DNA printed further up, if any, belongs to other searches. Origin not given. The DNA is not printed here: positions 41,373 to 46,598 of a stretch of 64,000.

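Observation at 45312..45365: Giant M6-peptidase-like exoprotein has a degenerate zinc-binding motif (HHYLR instead of HExxH)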

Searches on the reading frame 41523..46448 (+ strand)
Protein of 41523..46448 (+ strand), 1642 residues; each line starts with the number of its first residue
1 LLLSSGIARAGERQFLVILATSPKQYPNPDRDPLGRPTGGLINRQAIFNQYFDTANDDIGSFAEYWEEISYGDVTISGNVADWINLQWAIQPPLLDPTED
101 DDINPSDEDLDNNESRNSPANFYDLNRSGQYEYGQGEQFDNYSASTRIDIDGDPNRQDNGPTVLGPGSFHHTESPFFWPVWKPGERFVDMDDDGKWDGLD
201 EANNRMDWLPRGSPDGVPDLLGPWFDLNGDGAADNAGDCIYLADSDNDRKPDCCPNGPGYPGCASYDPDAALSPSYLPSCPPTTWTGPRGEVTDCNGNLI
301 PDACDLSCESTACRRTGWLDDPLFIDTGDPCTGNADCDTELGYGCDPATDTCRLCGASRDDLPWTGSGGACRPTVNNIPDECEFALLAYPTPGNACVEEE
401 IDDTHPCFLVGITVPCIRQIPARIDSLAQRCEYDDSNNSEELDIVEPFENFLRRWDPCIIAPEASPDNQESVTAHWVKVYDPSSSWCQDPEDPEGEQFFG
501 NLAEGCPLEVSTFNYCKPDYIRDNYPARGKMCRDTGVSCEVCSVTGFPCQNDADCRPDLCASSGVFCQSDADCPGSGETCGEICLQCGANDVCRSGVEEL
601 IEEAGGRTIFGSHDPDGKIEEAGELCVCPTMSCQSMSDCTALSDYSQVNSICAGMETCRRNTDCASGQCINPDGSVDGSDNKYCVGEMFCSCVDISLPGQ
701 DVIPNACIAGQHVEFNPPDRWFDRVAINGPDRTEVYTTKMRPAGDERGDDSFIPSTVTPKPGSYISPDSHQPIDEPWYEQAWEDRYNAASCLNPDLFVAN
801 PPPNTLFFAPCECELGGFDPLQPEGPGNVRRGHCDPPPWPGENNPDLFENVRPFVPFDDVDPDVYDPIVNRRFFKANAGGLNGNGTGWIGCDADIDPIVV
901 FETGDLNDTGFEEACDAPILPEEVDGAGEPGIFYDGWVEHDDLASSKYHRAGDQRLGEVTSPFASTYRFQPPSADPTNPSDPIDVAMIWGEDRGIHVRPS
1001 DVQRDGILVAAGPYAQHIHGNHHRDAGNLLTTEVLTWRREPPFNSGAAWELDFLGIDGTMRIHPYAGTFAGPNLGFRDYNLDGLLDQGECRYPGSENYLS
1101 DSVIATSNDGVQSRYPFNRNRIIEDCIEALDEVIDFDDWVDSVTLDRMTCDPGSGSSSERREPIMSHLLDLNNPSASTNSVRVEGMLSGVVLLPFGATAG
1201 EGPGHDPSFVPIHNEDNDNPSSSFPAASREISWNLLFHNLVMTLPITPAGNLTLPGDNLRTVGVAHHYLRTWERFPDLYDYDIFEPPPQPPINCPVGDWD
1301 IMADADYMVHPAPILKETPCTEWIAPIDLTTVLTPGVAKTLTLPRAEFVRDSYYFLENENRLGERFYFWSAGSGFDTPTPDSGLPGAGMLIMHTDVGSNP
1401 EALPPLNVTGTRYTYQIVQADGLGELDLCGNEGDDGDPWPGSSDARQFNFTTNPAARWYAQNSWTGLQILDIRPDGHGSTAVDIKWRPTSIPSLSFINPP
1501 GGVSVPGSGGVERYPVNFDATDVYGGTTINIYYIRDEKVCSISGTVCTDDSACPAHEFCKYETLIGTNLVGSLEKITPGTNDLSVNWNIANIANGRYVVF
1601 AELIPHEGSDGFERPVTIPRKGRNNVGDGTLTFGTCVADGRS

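Call 7: find_homologous_proteins(query=window:41523-46448:+)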
Query window:41523-46448:+ (1642 aa): 102 proteins with E <= 0.001 among 6987 candidates.
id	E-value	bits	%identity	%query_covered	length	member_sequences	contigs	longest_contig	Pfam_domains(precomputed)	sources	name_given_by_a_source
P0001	0.0e+0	3974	100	100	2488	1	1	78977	PF21027.4,PF22352.3,PF00801.27,PF18911.7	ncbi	-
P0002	0.0e+0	2220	59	99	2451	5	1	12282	PF21027.4,PF22352.3,PF00801.27,PF02010.22,PF18911.7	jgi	jgi:PKD repeat protein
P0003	0.0e+0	1531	50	99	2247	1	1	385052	PF21027.4,PF22352.3,PF00801.27,PF18911.7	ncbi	-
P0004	0.0e+0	1345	45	99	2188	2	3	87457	PF21027.4,PF22352.3,PF00801.27,PF02010.22,PF18911.7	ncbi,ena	ncbi:MAG: PKD domain-containing protein [Planctomycetota bacterium]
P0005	0.0e+0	1338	46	63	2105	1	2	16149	PF21027.4,PF22352.3,PF00801.27,PF02010.22,PF18911.7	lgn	-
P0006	0.0e+0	1297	44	99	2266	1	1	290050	PF21027.4,PF22352.3,PF00801.27,PF18911.7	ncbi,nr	ncbi:MAG: PKD domain-containing protein, partial [Planctomycetes bacterium]|nr:PKD domain-containing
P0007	0.0e+0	1251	44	99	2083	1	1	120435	PF21027.4,PF22352.3,PF00801.27,PF18911.7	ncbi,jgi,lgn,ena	-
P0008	0.0e+0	1242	43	63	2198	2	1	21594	PF21027.4,PF22352.3,PF00801.27,PF18911.7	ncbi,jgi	jgi:PKD repeat protein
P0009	0.0e+0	1225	45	65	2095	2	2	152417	PF21027.4,PF22352.3,PF00801.27,PF02010.22,PF18911.7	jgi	jgi:PKD repeat protein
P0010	0.0e+0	1149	47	60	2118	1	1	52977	PF21027.4,PF22352.3,PF00801.27,PF02010.22,PF18911.7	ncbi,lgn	-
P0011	0.0e+0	1144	44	99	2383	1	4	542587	PF21027.4,PF22352.3,PF00801.27,PF18911.7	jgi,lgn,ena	-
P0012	0.0e+0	1132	45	60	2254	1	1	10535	PF21027.4,PF22352.3,PF00801.27,PF18911.7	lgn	-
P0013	0.0e+0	1132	44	62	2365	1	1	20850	PF21027.4,PF22352.3,PF00801.27,PF02010.22,PF18911.7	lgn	-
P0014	0.0e+0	1126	45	58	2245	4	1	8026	PF21027.4,PF22352.3,PF00801.27,PF02010.22,PF18911.7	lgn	-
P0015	0.0e+0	1122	44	58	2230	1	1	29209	PF21027.4,PF22352.3,PF00801.27,PF18911.7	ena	-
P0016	0.0e+0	1108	43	63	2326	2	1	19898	PF21027.4,PF22352.3,PF00801.27,PF02010.22,PF18911.7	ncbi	-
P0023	0.0e+0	1044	44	63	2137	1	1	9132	PF21027.4,PF22352.3,PF00801.27,PF02010.22,PF18911.7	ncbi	-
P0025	0.0e+0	1016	45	58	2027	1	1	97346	PF21027.4,PF22352.3,PF00801.27,PF18911.7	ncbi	-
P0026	1.3e-294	999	44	58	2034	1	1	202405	PF21027.4,PF22352.3,PF00801.27,PF18911.7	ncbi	-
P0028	1.8e-289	982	42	63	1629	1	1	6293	-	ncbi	-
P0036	4.9e-272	924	41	58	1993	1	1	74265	PF21027.4,PF22352.3,PF00801.27,PF05547.18,PF18911.7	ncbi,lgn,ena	-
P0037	2.4e-270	919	44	58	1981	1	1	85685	PF21027.4,PF22352.3,PF00801.27,PF05547.18,PF18911.7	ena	-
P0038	7.2e-269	914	39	99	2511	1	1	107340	PF21027.4,PF22352.3,PF00801.27,PF18911.7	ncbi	-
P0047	5.6e-257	874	41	59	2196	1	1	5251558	PF21027.4,PF22352.3,PF00801.27,PF18911.7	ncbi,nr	ncbi:MAG: PKD domain-containing protein [Phycisphaerales bacterium]|nr:MAG: PKD domain-containing pr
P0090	3.0e-70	255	36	23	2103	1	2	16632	PF02412.24,PF21959.3,PF05547.18,PF14339.13,PF18911.7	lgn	-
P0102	2.7e-6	43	29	14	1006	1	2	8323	PF19190.7,PF05547.18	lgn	-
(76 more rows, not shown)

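Call 8: search_solved_structures(query=window:41523-46448:+, max_evalue=10, show_alignments=3)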
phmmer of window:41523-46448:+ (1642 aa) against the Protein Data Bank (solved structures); distinct sequences matched with E-value up to 10: 5.
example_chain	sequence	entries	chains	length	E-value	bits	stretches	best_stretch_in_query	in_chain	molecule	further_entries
7ozs_C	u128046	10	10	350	0.17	12.2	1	1357-1459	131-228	Ribosome production factor 2 homolog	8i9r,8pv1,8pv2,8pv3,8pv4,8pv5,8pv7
6hku_A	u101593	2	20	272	0.24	11.7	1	482-555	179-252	Capsid protein VP1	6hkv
4u5z_A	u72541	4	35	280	0.26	11.6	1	482-555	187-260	Structural protein VP1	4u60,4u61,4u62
8pjn_b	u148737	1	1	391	1.7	8.9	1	588-653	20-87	E3 ubiquitin-protein transferase RMND5A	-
8gzg_D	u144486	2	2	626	3.2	8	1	1291-1361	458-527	DNA-directed RNA polymerase subunit gamma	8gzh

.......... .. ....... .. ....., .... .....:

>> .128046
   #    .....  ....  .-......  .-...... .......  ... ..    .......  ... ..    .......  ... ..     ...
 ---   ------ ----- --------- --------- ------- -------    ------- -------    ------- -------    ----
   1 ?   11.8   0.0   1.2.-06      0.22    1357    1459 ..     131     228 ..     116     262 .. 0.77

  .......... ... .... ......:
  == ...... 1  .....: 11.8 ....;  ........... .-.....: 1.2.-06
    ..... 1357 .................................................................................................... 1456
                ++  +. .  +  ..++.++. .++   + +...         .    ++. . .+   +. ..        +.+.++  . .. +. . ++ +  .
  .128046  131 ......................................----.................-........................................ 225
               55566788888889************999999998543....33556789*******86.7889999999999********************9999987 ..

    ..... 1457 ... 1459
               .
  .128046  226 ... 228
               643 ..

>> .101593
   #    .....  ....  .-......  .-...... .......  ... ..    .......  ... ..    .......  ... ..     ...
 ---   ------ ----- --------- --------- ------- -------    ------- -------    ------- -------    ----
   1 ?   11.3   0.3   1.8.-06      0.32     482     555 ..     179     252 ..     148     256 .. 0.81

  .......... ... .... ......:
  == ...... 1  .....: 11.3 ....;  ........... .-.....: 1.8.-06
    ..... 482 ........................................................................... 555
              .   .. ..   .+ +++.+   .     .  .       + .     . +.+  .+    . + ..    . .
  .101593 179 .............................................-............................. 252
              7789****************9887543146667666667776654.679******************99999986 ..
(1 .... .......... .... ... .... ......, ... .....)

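Call 17: search_protein_families(library=pfam, proteins=[P0102, P0090, P0036, P0037], max_evalue=0.1)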
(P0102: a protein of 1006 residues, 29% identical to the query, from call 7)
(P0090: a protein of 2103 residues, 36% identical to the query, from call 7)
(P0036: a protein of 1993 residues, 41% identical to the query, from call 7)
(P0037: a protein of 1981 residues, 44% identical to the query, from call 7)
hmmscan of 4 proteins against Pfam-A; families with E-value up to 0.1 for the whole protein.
P0102 (1006 aa): 4 families
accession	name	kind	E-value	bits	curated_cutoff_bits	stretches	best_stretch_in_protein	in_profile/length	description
PF05547.17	Peptidase_M6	-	2.7e-15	56.8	22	1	171-398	63-283/294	Immune inhibitor A peptidase M6, catalytic domain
PF19190.6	BACON_2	-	6.8e-06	26.4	25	1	834-881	40-87/94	Viral BACON domain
PF20774.2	InhA-like_VEG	-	0.057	14.1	27.6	0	444-483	5-50/158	Immune inhibitor A-like metallopeptidase, VEG domain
PF24507.1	Ig_CFAP65_4th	-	0.059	14.2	27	0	838-875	25-60/76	CFAP65, fourth Ig-like domain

P0090 (2103 aa): 7 families
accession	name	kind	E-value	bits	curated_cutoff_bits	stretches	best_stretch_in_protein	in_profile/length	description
PF02412.23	TSP_3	-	1.5e-27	95.4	25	5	1802-1836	2-36/36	Thrombospondin type 3 repeat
PF14339.12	DUF4394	-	2.1e-08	34.3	29.6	2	850-935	138-229/230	Domain of unknown function (DUF4394)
PF18911.6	PKD_4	-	2.9e-08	34.1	27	1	1671-1729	17-69/85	PKD domain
PF21959.2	DUF6923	-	1.7e-07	31.7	27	1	935-1019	40-131/234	Repeat of unknown function (DUF6923)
PF05547.17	Peptidase_M6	-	2.4e-05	24.2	22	1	1091-1137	221-263/294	Immune inhibitor A peptidase M6, catalytic domain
PF00801.26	PKD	-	5e-05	23.7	23.5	1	1690-1738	27-73/80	PKD domain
PF08450.18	SGL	-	0.0022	18.1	26.3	0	838-875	131-168/246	SMP-30/Gluconolactonase/LRE-like region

P0036 (1993 aa): 6 families
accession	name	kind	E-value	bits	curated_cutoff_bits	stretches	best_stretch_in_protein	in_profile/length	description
PF18911.6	PKD_4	-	6.2e-67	222.1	27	5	1657-1734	1-76/85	PKD domain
PF00801.26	PKD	-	3.5e-44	149.1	23.5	4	1663-1739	3-78/80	PKD domain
PF21027.3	Sde0182_C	-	5.6e-17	62.5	27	2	1861-1882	2-23/83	Cellulose-binding protein Sde0182, C-terminal domain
PF22352.2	K319L-like_PKD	-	9.4e-17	61.2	27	2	1766-1835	12-84/84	K319L-like, PKD domain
PF05547.17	Peptidase_M6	-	2.2e-05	24.3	22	1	976-1031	214-264/294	Immune inhibitor A peptidase M6, catalytic domain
PF02010.21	REJ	-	0.0066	15.5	25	0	1861-1884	102-130/452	REJ domain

P0037 (1981 aa): 5 families
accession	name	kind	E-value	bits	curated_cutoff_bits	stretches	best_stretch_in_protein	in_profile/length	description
PF18911.6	PKD_4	-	2.3e-62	207.5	27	5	1436-1511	2-75/85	PKD domain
PF00801.26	PKD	-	9.9e-39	131.7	23.5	4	1445-1508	7-69/80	PKD domain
PF22352.2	K319L-like_PKD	-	3.2e-14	53.1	27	2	1451-1521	10-84/84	K319L-like, PKD domain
PF21027.3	Sde0182_C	-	9.2e-09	36.2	27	1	1663-1684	2-23/83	Cellulose-binding protein Sde0182, C-terminal domain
PF05547.17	Peptidase_M6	-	8.2e-06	25.7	22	1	951-1001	220-264/294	Immune inhibitor A peptidase M6, catalytic domain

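Call 18: search_solved_structures(query=P0102, max_evalue=0.01, show_alignments=2)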
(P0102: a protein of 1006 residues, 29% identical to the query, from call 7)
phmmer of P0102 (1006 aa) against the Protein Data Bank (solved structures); distinct sequences matched with E-value up to 0.01: 1.
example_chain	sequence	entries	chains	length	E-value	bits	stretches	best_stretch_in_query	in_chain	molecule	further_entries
4yu5_A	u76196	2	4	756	4.9e-09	37.9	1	170-394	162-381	Immune inhibitor A, metalloprotease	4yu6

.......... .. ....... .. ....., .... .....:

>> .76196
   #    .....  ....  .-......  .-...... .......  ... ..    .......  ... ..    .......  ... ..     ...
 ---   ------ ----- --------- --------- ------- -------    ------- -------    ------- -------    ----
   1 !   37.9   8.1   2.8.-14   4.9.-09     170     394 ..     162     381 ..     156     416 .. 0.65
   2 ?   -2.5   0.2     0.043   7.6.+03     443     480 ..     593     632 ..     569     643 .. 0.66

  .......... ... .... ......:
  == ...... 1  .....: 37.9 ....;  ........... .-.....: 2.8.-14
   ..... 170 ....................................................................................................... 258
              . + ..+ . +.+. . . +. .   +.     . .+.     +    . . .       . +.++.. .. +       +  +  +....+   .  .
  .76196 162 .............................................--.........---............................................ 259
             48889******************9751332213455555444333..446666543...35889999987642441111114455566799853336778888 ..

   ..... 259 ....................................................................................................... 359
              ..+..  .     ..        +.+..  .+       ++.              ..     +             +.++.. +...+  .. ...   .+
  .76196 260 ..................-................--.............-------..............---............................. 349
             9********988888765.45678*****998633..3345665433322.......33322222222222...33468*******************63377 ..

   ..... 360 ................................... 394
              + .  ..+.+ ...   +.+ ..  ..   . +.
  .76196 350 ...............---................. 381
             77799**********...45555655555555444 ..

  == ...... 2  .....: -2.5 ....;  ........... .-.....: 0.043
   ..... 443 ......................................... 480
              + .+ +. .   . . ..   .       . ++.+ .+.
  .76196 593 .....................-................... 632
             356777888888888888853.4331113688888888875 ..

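Call 30: find_encoding_contigs(protein=P0001, flank=10000, max_places=3)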
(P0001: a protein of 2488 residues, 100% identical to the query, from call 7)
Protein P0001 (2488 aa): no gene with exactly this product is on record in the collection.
